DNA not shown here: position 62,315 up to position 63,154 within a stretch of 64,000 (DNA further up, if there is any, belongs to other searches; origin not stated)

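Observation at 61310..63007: Hexokinase fused to a CYTH (triphosphate tunnel metalloenzyme) domain, flanked by two AT3 acyltransferases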

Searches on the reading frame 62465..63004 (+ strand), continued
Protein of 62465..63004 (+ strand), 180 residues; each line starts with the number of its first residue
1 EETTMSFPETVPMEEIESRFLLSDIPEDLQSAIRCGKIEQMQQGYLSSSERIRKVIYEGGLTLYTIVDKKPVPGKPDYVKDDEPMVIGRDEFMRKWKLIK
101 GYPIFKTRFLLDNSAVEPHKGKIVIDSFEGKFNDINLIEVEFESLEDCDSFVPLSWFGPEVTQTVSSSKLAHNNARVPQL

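Call 61: find_encoding_contigs(protein=P0273, flank=5000, max_places=2)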
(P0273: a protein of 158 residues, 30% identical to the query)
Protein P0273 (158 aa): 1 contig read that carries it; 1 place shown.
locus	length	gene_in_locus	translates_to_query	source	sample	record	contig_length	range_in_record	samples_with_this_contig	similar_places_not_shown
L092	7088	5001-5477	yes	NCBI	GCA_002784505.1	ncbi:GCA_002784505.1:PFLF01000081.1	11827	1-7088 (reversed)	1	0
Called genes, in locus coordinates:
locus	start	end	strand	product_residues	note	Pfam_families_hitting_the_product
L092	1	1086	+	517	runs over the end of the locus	-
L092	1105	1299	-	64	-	-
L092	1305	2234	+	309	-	PF06800:Sugar_transport, PF00892:EamA (weak)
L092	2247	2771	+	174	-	PF04199:Cyclase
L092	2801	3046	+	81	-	-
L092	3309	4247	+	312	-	-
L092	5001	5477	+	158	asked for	PF01928:CYTH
